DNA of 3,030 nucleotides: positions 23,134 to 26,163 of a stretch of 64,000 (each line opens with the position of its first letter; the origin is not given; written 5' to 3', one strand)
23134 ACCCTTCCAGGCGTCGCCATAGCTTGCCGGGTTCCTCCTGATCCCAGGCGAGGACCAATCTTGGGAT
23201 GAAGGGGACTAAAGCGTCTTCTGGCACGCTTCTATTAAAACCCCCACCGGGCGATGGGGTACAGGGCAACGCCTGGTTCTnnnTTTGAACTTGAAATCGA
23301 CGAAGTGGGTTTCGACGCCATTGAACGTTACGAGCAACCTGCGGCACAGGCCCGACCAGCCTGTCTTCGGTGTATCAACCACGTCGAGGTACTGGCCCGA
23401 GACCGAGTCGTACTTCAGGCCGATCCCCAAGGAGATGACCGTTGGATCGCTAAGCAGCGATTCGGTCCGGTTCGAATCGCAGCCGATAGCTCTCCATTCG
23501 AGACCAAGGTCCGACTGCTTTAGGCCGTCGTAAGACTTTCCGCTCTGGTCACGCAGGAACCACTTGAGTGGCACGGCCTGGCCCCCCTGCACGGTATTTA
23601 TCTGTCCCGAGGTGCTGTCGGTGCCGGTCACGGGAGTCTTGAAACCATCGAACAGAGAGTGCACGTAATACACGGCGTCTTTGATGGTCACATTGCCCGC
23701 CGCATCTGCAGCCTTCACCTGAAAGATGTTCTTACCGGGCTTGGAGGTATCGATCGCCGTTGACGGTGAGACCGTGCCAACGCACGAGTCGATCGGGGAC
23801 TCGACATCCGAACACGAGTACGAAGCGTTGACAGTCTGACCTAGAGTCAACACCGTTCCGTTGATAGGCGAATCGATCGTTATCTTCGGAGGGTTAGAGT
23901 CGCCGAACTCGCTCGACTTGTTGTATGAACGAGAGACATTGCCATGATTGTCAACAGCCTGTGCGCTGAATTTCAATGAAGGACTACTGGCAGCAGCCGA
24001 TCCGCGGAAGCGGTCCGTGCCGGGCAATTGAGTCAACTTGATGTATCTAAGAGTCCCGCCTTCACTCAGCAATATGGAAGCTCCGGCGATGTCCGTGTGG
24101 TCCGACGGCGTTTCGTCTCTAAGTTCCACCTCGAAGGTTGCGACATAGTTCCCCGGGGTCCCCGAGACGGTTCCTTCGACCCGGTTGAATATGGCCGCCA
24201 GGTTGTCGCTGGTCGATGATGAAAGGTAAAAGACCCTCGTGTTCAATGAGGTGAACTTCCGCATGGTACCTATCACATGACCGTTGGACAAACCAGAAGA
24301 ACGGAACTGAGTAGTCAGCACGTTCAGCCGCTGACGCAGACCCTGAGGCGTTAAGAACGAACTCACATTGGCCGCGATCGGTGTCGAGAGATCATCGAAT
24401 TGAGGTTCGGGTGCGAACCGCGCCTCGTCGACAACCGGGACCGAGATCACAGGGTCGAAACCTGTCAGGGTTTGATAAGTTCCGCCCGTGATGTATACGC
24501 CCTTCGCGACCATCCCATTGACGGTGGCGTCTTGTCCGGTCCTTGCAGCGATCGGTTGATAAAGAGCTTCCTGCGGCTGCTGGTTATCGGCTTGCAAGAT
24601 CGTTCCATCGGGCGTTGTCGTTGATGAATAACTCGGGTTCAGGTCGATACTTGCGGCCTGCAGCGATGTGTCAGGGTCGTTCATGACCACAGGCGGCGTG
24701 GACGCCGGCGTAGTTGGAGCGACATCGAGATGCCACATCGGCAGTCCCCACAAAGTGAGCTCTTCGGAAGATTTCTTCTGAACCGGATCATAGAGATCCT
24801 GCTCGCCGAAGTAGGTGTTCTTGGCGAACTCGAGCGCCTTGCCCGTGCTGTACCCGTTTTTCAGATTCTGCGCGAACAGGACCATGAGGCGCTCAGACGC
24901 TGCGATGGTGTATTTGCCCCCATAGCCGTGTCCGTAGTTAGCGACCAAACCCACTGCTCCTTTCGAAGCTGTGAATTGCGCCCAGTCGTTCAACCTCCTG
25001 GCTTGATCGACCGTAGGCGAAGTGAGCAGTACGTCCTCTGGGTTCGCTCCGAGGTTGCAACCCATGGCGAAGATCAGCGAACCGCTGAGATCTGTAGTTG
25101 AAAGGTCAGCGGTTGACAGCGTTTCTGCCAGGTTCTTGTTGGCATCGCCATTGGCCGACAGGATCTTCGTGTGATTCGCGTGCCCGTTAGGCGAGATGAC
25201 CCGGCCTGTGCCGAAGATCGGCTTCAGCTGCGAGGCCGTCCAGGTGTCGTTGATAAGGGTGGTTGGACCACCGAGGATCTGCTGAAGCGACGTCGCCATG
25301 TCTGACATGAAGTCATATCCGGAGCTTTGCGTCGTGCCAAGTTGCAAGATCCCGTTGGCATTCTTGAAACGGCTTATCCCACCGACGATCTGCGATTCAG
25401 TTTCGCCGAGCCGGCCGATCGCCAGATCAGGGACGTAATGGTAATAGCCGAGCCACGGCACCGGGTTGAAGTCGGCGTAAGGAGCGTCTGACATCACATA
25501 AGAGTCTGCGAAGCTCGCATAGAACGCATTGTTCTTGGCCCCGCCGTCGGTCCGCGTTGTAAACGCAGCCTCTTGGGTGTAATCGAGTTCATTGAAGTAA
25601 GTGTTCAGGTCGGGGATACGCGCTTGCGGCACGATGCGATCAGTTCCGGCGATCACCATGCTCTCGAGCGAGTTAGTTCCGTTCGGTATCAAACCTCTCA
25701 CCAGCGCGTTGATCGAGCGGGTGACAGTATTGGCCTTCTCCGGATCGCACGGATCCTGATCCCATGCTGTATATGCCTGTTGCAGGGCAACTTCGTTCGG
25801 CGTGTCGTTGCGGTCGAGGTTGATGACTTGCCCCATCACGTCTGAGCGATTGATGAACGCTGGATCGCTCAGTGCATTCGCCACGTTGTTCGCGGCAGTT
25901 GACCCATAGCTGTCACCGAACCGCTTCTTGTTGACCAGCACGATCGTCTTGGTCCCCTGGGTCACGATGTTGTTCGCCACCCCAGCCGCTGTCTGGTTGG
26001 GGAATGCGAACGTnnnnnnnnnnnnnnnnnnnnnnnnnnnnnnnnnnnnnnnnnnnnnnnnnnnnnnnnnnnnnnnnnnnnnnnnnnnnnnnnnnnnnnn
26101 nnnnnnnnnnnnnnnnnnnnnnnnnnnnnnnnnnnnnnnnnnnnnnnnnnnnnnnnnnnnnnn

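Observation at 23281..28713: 1,810-aa secreted giant protein with two arrays of an identical decapeptide (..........) maintained despite synonymous divergence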

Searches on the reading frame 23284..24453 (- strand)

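Call 25: search_protein_families(library=pfam, proteins=[window:23284-24453:-], max_evalue=10)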
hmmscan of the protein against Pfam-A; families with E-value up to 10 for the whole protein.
window:23284-24453:- (390 aa): 1 family
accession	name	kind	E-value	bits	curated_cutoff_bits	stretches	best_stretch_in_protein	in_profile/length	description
PF17957.7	Big_7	-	0.25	12.4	24.1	1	189-219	1-30/70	Bacterial Ig domain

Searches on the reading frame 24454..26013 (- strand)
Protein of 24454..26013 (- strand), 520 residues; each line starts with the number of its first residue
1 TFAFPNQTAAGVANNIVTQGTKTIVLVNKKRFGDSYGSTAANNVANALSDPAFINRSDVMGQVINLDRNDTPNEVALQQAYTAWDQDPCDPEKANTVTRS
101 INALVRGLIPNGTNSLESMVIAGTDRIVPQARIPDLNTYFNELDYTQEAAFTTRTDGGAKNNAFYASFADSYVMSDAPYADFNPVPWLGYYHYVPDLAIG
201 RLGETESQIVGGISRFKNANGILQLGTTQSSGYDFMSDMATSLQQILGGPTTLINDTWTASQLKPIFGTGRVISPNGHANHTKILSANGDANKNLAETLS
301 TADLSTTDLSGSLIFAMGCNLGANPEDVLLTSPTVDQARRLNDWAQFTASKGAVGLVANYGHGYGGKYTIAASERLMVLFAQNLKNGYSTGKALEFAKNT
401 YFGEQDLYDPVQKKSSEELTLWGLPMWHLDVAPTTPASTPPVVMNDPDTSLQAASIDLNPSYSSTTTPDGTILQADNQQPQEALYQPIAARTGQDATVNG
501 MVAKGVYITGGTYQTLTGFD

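Call 25: search_protein_families(library=pfam, proteins=[window:24454-26013:-], max_evalue=10)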
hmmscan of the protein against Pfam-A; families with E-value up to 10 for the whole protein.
window:24454-26013:- (520 aa): 1 family
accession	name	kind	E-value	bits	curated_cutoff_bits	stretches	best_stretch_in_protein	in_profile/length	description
PF01364.23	Peptidase_C25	-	4.7e-06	26.5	23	2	277-404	237-349/374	Peptidase family C25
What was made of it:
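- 24694..26001 (-): Gingipain-fold clan CD cysteine peptidase domain (about aa 905-1340). Catalytic His1178 is at nt 25180-25182 and Cys1219 at nt 25057-25059. Pfam PF01364 26.5 bits (cut-off 23) when the segment is scanned alone (call 25).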

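Call 97: search_solved_structures(query=A5, max_evalue=10, show_alignments=2)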
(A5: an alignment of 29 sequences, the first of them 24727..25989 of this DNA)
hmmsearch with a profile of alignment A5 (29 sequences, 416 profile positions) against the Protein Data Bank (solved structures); distinct sequences matched with E-value up to 10: 1.
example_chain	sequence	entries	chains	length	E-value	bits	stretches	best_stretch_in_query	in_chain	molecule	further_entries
3pa6_A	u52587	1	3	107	0.59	12.2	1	197-279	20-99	Microcephalin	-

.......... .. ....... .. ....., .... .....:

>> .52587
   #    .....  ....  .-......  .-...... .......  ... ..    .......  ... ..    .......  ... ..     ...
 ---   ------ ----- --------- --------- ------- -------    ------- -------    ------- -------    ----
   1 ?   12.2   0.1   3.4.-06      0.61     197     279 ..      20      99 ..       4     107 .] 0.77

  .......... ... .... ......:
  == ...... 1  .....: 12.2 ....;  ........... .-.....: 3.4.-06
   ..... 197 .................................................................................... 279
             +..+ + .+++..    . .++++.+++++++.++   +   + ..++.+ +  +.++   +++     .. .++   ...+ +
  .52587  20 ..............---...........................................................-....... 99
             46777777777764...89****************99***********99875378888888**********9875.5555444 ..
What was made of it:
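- On Peptidase family C25 / clan CD: No residue-level alignment to RgpB could be obtained (call 97).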
